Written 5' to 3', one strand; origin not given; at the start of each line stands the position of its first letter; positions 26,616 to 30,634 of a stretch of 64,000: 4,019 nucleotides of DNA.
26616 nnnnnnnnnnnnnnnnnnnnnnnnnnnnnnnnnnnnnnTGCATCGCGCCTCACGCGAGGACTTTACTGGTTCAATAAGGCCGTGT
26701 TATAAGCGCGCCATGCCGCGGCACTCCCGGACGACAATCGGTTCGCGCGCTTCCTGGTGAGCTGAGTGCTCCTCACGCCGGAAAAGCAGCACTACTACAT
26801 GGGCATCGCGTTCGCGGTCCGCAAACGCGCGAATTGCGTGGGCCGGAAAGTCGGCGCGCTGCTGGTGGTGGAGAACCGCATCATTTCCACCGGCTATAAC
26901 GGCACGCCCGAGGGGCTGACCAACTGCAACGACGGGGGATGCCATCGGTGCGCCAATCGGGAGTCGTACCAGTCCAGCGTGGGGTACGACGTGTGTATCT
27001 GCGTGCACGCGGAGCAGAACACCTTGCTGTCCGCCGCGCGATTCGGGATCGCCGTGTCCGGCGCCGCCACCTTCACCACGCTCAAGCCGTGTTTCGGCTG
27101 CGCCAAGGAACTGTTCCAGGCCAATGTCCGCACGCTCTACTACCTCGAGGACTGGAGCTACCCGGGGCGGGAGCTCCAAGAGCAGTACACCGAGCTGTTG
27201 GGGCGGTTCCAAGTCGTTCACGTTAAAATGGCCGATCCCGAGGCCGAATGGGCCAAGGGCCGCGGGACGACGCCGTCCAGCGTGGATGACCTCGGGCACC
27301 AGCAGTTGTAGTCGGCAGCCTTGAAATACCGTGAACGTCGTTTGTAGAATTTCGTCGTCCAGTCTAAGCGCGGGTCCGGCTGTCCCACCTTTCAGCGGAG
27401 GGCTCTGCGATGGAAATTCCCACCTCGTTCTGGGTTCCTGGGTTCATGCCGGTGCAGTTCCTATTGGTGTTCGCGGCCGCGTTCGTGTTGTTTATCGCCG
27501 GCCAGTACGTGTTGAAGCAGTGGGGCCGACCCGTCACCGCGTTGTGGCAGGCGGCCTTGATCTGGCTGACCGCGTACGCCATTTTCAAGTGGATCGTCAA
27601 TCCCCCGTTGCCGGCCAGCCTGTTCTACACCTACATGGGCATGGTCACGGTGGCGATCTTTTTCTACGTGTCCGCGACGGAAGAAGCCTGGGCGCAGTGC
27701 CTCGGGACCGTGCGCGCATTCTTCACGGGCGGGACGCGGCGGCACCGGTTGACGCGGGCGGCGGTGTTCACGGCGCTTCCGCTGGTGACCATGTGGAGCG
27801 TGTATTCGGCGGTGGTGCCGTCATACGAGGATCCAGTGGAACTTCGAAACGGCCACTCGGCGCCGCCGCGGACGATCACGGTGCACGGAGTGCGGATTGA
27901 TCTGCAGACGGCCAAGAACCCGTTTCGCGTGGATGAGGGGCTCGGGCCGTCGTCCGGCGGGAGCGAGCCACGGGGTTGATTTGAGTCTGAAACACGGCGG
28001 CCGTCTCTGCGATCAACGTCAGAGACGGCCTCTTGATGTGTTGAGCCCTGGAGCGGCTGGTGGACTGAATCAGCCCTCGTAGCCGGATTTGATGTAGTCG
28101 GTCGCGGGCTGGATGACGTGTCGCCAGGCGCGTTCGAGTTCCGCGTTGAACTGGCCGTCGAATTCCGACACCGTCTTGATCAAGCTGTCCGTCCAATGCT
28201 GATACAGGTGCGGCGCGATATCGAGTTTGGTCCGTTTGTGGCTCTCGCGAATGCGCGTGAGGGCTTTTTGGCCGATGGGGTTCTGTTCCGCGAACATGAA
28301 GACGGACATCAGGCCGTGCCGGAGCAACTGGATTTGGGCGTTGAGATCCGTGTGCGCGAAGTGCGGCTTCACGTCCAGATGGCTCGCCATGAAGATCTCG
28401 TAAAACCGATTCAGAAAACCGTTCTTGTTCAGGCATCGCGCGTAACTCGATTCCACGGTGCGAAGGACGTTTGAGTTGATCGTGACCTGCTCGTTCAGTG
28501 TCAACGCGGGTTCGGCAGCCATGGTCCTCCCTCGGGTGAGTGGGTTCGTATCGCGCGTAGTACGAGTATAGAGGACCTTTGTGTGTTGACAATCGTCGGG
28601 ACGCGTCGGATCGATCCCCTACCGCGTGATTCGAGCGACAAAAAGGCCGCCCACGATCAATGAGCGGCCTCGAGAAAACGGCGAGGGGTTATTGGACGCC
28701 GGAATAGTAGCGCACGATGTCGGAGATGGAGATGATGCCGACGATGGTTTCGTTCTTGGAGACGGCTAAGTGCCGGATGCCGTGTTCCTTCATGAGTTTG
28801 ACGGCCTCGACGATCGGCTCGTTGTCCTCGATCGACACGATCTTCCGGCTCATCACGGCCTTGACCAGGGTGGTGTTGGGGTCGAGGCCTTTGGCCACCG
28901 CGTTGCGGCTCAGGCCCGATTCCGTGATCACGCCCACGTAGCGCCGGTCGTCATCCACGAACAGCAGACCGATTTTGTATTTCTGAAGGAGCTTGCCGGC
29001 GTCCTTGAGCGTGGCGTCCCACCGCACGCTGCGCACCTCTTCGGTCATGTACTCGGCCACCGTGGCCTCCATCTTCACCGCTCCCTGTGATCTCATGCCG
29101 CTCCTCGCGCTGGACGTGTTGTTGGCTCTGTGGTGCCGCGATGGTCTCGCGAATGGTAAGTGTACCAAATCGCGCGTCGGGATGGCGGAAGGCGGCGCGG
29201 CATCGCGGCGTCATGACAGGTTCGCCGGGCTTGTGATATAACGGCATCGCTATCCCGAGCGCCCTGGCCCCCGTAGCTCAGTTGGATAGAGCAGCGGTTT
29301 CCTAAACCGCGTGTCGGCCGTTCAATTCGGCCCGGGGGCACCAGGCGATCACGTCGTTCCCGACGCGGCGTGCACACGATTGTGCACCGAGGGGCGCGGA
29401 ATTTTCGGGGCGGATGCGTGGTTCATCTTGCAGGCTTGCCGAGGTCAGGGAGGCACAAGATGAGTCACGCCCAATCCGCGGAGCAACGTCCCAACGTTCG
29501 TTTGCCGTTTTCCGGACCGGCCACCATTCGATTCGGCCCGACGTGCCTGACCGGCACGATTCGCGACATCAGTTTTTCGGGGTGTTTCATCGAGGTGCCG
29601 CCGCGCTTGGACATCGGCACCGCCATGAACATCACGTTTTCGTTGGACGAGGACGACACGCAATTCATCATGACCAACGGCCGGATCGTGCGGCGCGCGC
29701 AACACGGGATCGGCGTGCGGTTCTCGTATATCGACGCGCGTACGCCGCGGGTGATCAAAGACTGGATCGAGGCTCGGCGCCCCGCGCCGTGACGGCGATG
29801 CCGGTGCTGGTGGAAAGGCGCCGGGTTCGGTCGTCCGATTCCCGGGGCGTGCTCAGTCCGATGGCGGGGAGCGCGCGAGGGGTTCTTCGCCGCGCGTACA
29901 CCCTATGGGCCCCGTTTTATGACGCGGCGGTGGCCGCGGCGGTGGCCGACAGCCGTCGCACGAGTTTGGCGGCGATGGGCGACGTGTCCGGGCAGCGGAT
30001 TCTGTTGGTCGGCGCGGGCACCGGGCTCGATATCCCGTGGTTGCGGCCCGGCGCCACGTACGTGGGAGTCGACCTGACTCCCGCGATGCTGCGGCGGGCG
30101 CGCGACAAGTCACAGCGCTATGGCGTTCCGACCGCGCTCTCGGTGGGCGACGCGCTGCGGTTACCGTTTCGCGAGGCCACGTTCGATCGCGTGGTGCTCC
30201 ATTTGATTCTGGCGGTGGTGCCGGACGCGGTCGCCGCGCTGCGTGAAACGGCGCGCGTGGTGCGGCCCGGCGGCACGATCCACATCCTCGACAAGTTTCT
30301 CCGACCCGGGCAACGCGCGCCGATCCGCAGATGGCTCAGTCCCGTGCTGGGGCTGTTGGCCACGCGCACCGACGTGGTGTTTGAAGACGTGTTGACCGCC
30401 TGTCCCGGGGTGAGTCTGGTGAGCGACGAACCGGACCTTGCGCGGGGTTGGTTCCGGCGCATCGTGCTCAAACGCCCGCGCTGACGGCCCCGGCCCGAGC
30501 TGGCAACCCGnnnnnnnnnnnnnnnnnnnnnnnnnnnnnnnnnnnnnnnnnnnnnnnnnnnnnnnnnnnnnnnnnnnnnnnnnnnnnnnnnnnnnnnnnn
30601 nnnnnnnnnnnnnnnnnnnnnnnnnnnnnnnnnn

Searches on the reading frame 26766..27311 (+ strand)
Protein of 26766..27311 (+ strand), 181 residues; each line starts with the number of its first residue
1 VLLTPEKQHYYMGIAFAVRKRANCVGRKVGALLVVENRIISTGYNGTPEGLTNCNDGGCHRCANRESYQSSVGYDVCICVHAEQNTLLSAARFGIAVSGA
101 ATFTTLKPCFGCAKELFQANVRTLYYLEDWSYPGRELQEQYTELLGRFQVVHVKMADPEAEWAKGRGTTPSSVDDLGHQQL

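Call 65: search_protein_families(library=pfam, proteins=[window:26766-27311:+], max_evalue=0.001)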
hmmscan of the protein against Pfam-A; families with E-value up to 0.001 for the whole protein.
window:26766-27311:+ (181 aa): 2 families
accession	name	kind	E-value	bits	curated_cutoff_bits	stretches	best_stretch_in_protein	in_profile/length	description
PF00383.29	dCMP_cyt_deam_1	-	5.1e-18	65.3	25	1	6-127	2-101/102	Cytidine and deoxycytidylate deaminase zinc-binding region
PF14437.12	MafB19-deam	-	1.7e-10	41.4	27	1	6-126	2-99/142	MafB19-like deaminase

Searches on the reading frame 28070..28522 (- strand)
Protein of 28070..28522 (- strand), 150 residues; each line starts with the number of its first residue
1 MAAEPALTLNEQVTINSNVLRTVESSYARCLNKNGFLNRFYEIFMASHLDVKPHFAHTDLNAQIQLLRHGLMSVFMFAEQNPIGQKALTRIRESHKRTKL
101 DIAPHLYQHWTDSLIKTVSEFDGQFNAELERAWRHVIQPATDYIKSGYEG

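Call 65: search_protein_families(library=pfam, proteins=[window:28070-28522:-], max_evalue=0.001)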
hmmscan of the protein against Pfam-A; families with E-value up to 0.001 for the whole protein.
window:28070-28522:- (150 aa): 1 family
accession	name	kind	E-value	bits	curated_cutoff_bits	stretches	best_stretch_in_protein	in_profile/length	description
PF17435.7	CT_584-like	-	0.00096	19.3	25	0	46-95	121-169/183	CT_584-like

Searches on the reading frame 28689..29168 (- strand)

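Call 65: search_protein_families(library=pfam, proteins=[window:28689-29168:-], max_evalue=0.001)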
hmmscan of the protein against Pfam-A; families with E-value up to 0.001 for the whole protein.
window:28689-29168:- (159 aa): 1 family
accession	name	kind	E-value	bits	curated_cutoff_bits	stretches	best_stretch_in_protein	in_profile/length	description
PF00571.33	CBS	-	2.8e-24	85.6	24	2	102-156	1-56/57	CBS domain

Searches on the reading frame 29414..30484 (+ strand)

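Call 65: search_protein_families(library=pfam, proteins=[window:29414-30484:+], max_evalue=0.001)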
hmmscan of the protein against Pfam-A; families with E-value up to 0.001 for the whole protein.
window:29414-30484:+ (356 aa): 6 families
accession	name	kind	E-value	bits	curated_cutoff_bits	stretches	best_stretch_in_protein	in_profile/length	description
PF08241.18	Methyltransf_11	-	3.4e-20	72.9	21.2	1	198-290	2-94/95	Methyltransferase domain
PF13649.12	Methyltransf_25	-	9.2e-18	65.2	27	1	196-287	1-97/97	Methyltransferase domain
PF13847.12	Methyltransf_31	-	1e-11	45.1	27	1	192-291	3-109/145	Methyltransferase domain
PF08242.18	Methyltransf_12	-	2e-11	44.9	30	1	199-289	3-98/98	Methyltransferase domain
PF01209.24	Ubie_methyltran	-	4.5e-11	43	20.1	1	187-293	42-153/233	ubiE/COQ5 methyltransferase family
PF13489.12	Methyltransf_23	-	8.4e-06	26.1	27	1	190-310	20-135/164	Methyltransferase domain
